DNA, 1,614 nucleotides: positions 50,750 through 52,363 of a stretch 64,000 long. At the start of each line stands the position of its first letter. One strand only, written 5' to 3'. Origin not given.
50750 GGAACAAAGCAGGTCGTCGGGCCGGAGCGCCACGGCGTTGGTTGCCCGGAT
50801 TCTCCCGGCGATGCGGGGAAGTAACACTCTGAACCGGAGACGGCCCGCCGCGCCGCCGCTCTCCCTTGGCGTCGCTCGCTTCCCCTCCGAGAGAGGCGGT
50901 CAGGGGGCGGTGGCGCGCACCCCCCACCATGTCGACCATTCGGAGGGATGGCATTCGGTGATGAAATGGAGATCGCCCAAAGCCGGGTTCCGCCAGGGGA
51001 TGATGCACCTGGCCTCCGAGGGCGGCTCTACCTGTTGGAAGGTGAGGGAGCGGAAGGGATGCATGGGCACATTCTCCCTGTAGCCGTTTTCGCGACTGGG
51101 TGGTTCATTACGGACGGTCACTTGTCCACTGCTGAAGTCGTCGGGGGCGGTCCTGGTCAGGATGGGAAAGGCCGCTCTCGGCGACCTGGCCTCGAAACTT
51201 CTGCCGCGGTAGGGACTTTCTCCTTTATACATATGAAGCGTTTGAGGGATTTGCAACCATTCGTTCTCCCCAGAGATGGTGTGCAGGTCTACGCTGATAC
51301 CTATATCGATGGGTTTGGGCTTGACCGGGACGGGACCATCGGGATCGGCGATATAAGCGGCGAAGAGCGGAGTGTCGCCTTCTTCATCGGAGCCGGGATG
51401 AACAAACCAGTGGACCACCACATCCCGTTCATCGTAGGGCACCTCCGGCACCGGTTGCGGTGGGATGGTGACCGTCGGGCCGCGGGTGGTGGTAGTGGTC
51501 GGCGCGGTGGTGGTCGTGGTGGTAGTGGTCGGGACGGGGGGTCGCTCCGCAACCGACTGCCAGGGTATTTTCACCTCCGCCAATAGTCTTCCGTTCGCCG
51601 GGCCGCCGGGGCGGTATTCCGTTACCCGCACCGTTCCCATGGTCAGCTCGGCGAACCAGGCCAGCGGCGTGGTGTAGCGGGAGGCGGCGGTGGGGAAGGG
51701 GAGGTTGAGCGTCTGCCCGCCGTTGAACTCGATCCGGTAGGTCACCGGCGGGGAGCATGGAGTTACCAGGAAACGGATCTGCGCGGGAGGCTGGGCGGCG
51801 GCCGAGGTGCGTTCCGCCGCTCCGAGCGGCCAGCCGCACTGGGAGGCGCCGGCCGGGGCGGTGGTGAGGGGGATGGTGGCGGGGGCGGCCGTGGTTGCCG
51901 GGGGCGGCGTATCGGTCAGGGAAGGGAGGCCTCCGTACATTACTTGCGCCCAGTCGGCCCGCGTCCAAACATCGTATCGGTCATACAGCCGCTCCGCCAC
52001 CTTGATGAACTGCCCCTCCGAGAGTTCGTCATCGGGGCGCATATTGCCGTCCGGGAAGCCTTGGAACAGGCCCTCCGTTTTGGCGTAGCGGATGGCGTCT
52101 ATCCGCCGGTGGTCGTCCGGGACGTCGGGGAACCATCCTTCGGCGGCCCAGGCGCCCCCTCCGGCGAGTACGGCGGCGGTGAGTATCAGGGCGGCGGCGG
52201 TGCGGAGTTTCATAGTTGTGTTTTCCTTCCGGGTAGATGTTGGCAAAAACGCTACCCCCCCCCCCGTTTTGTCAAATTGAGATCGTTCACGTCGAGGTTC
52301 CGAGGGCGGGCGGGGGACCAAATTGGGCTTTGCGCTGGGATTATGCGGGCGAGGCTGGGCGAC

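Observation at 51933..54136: Tandem envelope-protein paralogs with a homogenised promoter and 5' module and diverged 3' ends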

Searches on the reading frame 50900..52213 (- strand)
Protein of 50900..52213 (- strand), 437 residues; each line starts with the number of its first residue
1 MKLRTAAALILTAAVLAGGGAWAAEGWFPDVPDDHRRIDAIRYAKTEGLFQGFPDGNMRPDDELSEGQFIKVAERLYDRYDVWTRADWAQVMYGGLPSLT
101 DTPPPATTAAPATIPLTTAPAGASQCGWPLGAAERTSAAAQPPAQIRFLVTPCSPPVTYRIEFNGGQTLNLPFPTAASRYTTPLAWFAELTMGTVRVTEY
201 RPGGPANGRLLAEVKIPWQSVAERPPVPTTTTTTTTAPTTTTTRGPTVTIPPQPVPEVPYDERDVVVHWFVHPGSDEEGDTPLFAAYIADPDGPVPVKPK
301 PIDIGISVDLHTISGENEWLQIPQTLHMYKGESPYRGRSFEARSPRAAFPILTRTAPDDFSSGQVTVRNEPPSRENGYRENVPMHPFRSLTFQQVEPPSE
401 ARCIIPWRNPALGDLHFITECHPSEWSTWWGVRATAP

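Call 8: search_protein_families(library=pfam, proteins=[window:50900-52213:-], max_evalue=0.01)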
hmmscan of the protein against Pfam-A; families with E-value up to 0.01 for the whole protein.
window:50900-52213:- (437 aa): 1 family
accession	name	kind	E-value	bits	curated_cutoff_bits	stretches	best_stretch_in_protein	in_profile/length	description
PF00395.25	SLH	-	1.2e-06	28.8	20.8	1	28-70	2-44/44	S-layer homology domain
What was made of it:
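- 50900..52213 (-): Gene A (437 aa). Order of parts: signal peptide, single SLH module (aa 28-70), Pro/Thr linker, beta-sandwich domain with a Cys pair (aa 126-225), poly-Thr linker (aa 226-262), A-type C-terminal beta-sandwich domain with a helical tail. Pfam SLH, E 1.2e-6 (call 8).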

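Call 13: find_homologous_proteins(query=window:50900-52213:-)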
Query window:50900-52213:- (437 aa): 35 proteins with E <= 0.001 among 8000 candidates.
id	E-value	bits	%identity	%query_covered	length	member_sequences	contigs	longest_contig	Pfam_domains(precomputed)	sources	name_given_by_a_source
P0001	4.4e-282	954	93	100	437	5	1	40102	PF00395.26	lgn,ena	-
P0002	2.8e-240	816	81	100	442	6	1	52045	PF00395.26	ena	-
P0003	1.9e-197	675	68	93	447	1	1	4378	PF00395.26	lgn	-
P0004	5.0e-175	601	64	100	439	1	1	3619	PF00395.26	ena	-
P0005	1.5e-171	589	63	100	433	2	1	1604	PF00395.26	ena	-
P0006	5.7e-169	581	63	100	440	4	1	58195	PF00395.26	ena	-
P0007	1.7e-162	559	62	100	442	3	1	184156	PF00395.26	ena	-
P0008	1.1e-145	504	57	100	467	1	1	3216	PF00395.26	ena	-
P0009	6.4e-145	502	57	95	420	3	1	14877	PF00395.26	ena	-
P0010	1.4e-140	487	54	100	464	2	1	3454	PF00395.26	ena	-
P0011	1.9e-130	454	51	95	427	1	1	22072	PF00395.26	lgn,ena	-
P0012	1.7e-107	378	47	94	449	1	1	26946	PF00395.26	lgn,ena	-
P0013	4.3e-107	377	47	100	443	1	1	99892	PF00395.26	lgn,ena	-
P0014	1.2e-102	362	44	95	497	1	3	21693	PF00395.26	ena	-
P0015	3.1e-97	344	41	100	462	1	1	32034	PF00395.26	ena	-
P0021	6.0e-93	330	44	100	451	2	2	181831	PF00395.26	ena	-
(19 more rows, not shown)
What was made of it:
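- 50900..52213 (-): Orthologues at 93% and 81% aa identity (call 13).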

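Call 14: find_encoding_contigs(protein=P0001, flank=10000, max_places=4)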
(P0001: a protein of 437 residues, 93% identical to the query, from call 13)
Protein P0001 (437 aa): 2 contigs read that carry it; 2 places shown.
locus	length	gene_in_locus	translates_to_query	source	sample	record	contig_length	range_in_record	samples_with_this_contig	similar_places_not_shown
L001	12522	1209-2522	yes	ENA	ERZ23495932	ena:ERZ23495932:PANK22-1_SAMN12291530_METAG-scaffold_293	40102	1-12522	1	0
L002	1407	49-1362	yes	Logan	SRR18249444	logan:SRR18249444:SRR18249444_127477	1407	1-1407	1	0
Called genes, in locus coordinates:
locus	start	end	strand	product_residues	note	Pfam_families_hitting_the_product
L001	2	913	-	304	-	?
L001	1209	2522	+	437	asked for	PF00395:SLH (weak)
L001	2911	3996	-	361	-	PF13439:Glyco_transf_4, PF20706:GT4-conflict (weak), PF00534:Glycos_transf_1, PF13692:Glyco_trans_1_4, PF13524:Glyco_trans_1_2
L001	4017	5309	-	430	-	PF00300:His_Phos_1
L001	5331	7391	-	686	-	PF03030:H_PPase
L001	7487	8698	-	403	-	PF01070:FMN_dh, PF00478:IMPDH (weak)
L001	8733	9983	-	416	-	PF00395:SLH (weak)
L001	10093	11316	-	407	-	PF00395:SLH (weak)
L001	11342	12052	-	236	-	-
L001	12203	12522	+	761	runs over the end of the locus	PF00270:DEAD, PF00271:Helicase_C, PF22982:WHD_HRQ1, PF09369:MZB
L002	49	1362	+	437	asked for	PF00395:SLH (weak)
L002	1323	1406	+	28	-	?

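Call 15: find_encoding_contigs(protein=P0002, flank=10000, max_places=4)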
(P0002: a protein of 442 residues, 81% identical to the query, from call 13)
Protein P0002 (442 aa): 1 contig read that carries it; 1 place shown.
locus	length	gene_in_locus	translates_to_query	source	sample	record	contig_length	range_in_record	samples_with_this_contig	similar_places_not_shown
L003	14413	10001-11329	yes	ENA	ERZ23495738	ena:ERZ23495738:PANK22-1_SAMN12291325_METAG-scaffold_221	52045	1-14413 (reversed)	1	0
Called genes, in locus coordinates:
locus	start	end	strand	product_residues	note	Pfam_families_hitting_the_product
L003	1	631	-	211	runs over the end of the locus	PF02223:Thymidylate_kin, PF13521:AAA_28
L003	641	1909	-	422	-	PF05977:MFS_3 (faint), PF07690:MFS_1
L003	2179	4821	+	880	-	PF01751:Toprim, PF01131:Topoisom_bac, PF13368:Toprim_C_rpt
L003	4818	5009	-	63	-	-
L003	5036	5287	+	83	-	-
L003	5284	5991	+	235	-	-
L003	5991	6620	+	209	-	-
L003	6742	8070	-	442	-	PF02720:DUF222, PF01844:HNH (weak)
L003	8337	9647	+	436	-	PF00395:SLH (weak)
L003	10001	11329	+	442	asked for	PF00395:SLH (weak)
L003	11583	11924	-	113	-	-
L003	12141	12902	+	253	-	PF00106:adh_short, PF01370:Epimerase (weak), PF08659:KR (faint), PF23441:SDR (faint), PF13561:adh_short_C2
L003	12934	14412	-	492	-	?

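Call 17: find_encoding_contigs(protein=P0006, flank=8000, max_places=3)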
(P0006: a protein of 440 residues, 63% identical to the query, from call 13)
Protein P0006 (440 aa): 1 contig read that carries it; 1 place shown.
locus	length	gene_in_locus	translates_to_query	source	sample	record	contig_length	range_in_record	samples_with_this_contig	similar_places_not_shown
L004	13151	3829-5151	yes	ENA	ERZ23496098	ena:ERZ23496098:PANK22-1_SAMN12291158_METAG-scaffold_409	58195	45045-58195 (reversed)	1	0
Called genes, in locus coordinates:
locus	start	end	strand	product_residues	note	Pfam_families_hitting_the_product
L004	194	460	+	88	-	-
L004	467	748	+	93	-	-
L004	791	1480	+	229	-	-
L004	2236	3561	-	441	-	PF02720:DUF222, PF01844:HNH (weak)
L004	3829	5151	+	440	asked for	PF00395:SLH (weak)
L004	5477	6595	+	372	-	PF00395:SLH (weak)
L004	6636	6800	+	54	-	-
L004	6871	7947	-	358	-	PF13439:Glyco_transf_4, PF13579:Glyco_trans_4_4, PF20706:GT4-conflict (weak), PF00534:Glycos_transf_1, PF13692:Glyco_trans_1_4, PF13524:Glyco_trans_1_2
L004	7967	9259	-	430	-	PF00300:His_Phos_1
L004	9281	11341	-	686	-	PF03030:H_PPase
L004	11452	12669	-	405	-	PF01070:FMN_dh, PF00478:IMPDH (weak)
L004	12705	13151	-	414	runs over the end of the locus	PF00395:SLH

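Call 18: find_encoding_contigs(protein=P0007, flank=8000, max_places=3)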
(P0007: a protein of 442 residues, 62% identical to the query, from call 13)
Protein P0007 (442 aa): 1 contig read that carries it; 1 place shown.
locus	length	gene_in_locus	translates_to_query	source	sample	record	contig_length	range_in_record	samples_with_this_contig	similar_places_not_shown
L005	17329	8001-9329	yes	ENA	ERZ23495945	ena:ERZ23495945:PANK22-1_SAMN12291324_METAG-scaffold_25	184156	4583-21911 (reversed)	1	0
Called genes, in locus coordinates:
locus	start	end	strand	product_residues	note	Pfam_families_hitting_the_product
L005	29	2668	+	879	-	PF01751:Toprim, PF01131:Topoisom_bac, PF13368:Toprim_C_rpt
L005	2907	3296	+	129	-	-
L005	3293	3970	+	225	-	-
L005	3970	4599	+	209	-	-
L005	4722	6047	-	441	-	PF02720:DUF222, PF01844:HNH (weak)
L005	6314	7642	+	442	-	PF00395:SLH (weak)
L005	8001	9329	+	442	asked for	PF00395:SLH (weak)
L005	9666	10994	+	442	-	PF00395:SLH (weak)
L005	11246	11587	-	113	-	-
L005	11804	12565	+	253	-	PF00106:adh_short, PF01370:Epimerase (weak), PF08659:KR (faint), PF23441:SDR (faint), PF13561:adh_short_C2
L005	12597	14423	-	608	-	PF00664:ABC_membrane, PF00005:ABC_tran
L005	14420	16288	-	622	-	PF00664:ABC_membrane, PF00005:ABC_tran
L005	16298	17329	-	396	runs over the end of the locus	PF01546:Peptidase_M20, PF07687:M20_dimer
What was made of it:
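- The HNH gene is a constant neighbour (calls 15, 17, 18).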

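Call 19: find_encoding_contigs(protein=P0013, flank=8000, max_places=3)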
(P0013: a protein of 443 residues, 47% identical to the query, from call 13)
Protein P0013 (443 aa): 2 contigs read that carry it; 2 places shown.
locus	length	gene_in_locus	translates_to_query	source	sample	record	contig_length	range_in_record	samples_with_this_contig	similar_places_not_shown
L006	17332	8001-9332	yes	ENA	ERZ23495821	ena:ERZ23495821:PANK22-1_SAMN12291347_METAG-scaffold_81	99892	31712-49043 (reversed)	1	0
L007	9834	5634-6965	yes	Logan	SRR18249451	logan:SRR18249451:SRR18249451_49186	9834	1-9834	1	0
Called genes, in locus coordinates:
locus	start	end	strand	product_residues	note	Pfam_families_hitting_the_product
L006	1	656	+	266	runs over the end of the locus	PF02433:FixO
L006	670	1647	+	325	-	PF13442:Cytochrome_CBB3, PF00034:Cytochrom_C (weak)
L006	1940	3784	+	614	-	PF00012:HSP70, PF06723:MreB_Mbl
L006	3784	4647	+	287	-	PF01025:GrpE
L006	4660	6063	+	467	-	PF00226:DnaJ, PF01556:DnaJ_C, PF00684:DnaJ_CXXCXGXG, PF00012:HSP70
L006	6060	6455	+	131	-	PF00376:MerR, PF13411:MerR_1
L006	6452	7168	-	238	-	PF07804:HipA_C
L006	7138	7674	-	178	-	-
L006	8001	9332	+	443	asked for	PF00395:SLH (faint)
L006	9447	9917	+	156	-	PF11349:DUF3151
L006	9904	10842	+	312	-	PF00005:ABC_tran, PF13304:AAA_21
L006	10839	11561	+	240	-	PF12679:ABC2_membrane_2, PF12730:ABC2_membrane_4, PF12698:ABC2_membrane_3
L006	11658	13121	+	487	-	PF00128:Alpha-amylase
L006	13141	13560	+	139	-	PF01909:NTP_transf_2, PF18765:Polbeta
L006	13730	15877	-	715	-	PF02665:Nitrate_red_gam (weak), PF00037:Fer4 (faint), PF12797:Fer4_2 (weak), PF13183:Fer4_8, PF13187:Fer4_9, PF13237:Fer4_10, PF02754:CCG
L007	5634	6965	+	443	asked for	PF00395:SLH (faint)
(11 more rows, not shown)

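Call 20: find_encoding_contigs(protein=P0021, flank=8000, max_places=3)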
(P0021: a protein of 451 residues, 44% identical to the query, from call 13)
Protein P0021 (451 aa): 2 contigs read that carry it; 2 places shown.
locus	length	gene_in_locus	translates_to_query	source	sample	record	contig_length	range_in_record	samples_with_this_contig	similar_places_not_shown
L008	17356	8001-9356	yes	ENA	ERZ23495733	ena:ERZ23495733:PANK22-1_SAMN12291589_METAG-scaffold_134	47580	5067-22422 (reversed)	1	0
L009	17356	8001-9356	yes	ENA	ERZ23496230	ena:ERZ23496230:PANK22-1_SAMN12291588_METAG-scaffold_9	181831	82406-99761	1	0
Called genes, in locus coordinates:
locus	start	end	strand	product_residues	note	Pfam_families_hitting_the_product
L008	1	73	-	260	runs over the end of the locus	PF00005:ABC_tran, PF13304:AAA_21 (faint), PF12399:BCA_ABC_TP_C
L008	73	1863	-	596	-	PF02653:BPD_transp_2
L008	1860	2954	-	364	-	PF02653:BPD_transp_2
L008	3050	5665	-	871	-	PF13458:Peripla_BP_6, PF01094:ANF_receptor, PF13458:Peripla_BP_6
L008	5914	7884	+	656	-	PF00395:SLH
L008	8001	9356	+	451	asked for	PF00395:SLH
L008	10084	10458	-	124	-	-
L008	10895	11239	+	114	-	-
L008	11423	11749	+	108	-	-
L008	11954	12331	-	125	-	-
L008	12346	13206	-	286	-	PF00395:SLH (weak)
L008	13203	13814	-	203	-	-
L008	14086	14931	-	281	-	PF00288:GHMP_kinases_N, PF22700:MVD-like_N (faint), PF08544:GHMP_kinases_C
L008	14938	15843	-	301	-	PF01545:Cation_efflux, PF16916:ZT_dimer (weak)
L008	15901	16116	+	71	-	-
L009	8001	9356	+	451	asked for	PF00395:SLH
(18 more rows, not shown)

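Call 24: find_related_loci(query=A2, collection=genome_contigs, flank=6000)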
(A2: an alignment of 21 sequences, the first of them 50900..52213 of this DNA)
Query A2 (437 aa) in genome_contigs; peptide patterns used: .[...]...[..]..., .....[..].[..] (x = any residue, [..] = any of these).
84 stretches matched a pattern, but none encodes a relative of the query by tblastn (E <= 1e-3).
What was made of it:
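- Tried and rejected: A scan with the family profile found no relative (call 24).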

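Call 39: predict_structure(alignment_id=A2)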
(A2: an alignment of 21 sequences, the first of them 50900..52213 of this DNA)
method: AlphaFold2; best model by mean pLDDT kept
length: 437 residues; sequences in the alignment: 21
mean_pLDDT: 61.0   pTM: 0.41
mean pLDDT of the five models: 61.0, 60.8, 60.4, 58.4, 58.3
residues with pLDDT >= 90: 9; 70-90: 195; 50-70: 71; < 50: 162
segments of 3 or more residues with pLDDT < 50: 1-32, 34-37, 45-125, 229-255, 332-339, 430-437
pLDDT, mean of each block of 10 residues (from residue 1): 41 36 35 47 48 33 37 42 38 34 26 28 51 76 83 76 75 74 79 81 59 80 62 30 33 53 84 84 86 61 86 69 76 48 63 86 86 71 84 84 83 71 64 34
secondary structure, 60 per line:
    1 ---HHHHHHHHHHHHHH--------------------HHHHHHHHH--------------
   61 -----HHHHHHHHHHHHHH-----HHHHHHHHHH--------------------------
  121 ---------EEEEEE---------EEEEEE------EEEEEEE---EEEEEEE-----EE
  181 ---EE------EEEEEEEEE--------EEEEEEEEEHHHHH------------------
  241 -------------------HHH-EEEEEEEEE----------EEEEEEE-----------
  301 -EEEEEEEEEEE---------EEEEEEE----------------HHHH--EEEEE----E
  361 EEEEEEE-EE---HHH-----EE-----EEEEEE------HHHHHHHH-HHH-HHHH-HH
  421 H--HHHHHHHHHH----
elements in order: H4-17 H38-46 H66-79 H85-94 E130-135 E145-150 E157-163 E167-173 E192-200 E209-217 H218-222 E264-272 E283-289 E302-312 E322-328 H345-348 E351-355 E360-367 E389-394 H401-408 H414-417 H424-433
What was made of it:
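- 50900..52213 (-): AlphaFold2 model with pLDDT 75-86 in both beta domains (call 39).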

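Call 42: fold_search(model_id=the predicted structure, library=pdb)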
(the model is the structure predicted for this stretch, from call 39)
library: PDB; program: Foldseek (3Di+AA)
matches with E <= 10: 1321; with E <= 0.001: 0
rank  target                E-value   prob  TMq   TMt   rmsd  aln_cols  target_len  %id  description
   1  7y6e_G                2.8e-03  0.84  0.14  0.28  19.4       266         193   11  Crystal structure of sDscam FNIII23 domains, isoform Beta2v6 (released 2023-05-24)
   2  3va2_C                8.6e-03  0.28  0.13  0.17  23.0       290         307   10  Crystal structure of human Interleukin-5 in complex with its alpha receptor (released 2012-07-25)
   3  5ek5_B                1.2e-02  0.92  0.18  0.46   6.6       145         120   11  STRUCTURAL CHARACTERIZATION OF IRMA FROM ESCHERICHIA COLI (released 2016-03-09)
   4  5ek5_A                1.4e-02  0.91  0.17  0.45   6.9       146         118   12  STRUCTURAL CHARACTERIZATION OF IRMA FROM ESCHERICHIA COLI (released 2016-03-09)
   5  2r83_A                1.5e-02  0.30  0.14  0.21  16.7       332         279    7  Crystal structure analysis of human synaptotagmin 1 C2A-C2B (released 2008-02-12)
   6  5cch_F                1.6e-02  0.41  0.14  0.22  16.8       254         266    7  Structure of the Ca2+-bound synaptotagmin-1 SNARE complex (short unit cell form) (released 2015-08-12)
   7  5h9x                  2.0e-02  0.33  0.14  0.15  21.8       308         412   10  Crystal structure of GH family 64 laminaripentaose-producing beta-1,3-glucanase from Paenibacillus barengoltzii (released 2017-02-15)
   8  6gvl_A                2.1e-02  0.25  0.13  0.24  19.6       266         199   11  Second pair of Fibronectin type III domains of integrin beta4 bound to the bullous pemphigoid antigen BP230 (BPAG1e) (released 2019-03-20)
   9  5ccg_F                2.2e-02  0.30  0.13  0.20  16.5       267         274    8  Structure of the Ca2+-bound synaptotagmin-1 SNARE complex (long unit cell form) (released 2015-08-12)
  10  8afo_A                2.3e-02  0.51  0.13  0.27  18.3       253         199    8  Structure of fibronectin 2 and 3 of L1CAM at 2.0 Angstrom (released 2023-03-08)
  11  5w06_T                2.3e-02  0.23  0.12  0.23  18.7       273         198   10  HUMAN TISSUE FACTOR IN COMPLEX WITH ANTIBODY M1587 (released 2017-06-14)
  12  4pln_D                2.5e-02  0.51  0.15  0.28  19.6       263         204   11  Crystal Structure of Chicken Netrin-1 (LN-LE3) complexed with mouse Neogenin (FN4-5) (released 2014-06-18)
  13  5e55_A                2.5e-02  0.28  0.13  0.18  19.4       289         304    8  Crystal structure of mouse CNTN6 FN1-FN3 domains (released 2016-08-31)
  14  1dqv                  2.6e-02  0.47  0.16  0.24  13.0       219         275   10  CRYSTAL STRUCTURE OF SYNAPTOTAGMIN III C2A/C2B (released 2000-01-19)
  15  5mzv_C                2.8e-02  0.28  0.13  0.18  20.9       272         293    6  IL-23:IL-23R:Nb22E11 complex (released 2018-01-03)
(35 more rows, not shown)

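Call 45: find_encoding_contigs(protein=P0005, flank=10000, max_places=6)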
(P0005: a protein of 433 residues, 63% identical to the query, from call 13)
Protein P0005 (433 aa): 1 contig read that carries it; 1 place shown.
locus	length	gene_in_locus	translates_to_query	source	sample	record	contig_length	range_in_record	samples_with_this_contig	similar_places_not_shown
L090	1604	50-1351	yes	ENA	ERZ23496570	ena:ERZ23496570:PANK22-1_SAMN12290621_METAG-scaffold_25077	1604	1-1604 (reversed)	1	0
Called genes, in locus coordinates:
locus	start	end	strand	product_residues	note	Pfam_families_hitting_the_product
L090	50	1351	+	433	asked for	PF00395:SLH (weak)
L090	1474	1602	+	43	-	?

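Call 53: find_related_loci(query=A2, collection=metagenome_contigs, flank=5000)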
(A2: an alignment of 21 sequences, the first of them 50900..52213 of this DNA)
Query A2 (437 aa) in metagenome_contigs; peptide patterns used: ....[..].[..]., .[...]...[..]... (x = any residue, [..] = any of these).
86 stretches matched a pattern, but none encodes a relative of the query by tblastn (E <= 1e-3).

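Call 54: find_encoding_contigs(protein=P0008, flank=5000, max_places=3)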
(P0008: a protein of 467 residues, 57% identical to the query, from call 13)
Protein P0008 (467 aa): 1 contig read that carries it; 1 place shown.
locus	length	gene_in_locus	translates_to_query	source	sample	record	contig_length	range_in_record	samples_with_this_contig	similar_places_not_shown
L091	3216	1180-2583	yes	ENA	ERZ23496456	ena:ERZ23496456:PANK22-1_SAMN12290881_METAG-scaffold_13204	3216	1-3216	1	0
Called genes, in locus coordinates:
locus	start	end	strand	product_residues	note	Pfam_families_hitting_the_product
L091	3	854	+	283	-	?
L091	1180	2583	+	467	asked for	PF00395:SLH (weak)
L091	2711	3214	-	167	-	?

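Call 55: find_encoding_contigs(protein=P0004, flank=5000, max_places=3)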
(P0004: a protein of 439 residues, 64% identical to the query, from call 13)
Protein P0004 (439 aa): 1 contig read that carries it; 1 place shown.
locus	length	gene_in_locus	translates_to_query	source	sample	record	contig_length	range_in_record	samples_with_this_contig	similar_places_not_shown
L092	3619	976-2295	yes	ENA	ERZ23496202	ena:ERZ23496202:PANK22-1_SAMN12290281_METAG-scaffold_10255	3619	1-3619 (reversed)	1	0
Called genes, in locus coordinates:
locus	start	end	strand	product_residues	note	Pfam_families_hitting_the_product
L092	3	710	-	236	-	?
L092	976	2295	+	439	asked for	PF00395:SLH (weak)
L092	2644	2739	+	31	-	-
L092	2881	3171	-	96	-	-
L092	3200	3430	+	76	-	-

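Call 56: find_encoding_contigs(protein=P0011, flank=8000, max_places=3)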
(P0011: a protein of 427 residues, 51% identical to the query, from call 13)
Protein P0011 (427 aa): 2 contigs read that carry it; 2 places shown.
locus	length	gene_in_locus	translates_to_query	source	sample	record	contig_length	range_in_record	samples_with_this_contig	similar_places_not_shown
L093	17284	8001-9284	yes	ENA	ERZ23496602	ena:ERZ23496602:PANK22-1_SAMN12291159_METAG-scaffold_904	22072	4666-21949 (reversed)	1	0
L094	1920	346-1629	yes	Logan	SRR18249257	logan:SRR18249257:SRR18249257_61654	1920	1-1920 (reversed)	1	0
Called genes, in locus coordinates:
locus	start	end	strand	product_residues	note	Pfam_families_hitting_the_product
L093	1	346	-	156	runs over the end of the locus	?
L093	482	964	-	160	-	PF01967:MoaC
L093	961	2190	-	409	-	PF03453:MoeA_N, PF00994:MoCF_biosynth, PF03454:MoeA_C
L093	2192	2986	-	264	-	PF00483:NTP_transferase, PF12804:NTP_transf_3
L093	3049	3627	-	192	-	PF02660:G3P_acyltransf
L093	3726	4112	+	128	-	PF09723:Zn_ribbon_8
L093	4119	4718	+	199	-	PF12804:NTP_transf_3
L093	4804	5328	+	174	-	-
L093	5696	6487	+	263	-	PF02673:BacA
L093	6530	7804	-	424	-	PF02397:Bac_transf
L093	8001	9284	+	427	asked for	PF00395:SLH (weak)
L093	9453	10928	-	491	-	PF02789:Peptidase_M17_N, PF00883:Peptidase_M17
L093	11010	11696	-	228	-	-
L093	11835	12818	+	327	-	PF00535:Glycos_transf_2, PF10111:Glyco_tranf_2_2 (faint), PF13506:Glyco_transf_21 (weak), PF13641:Glyco_tranf_2_3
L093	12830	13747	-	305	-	PF01555:N6_N4_Mtase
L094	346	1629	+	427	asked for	PF00395:SLH (weak)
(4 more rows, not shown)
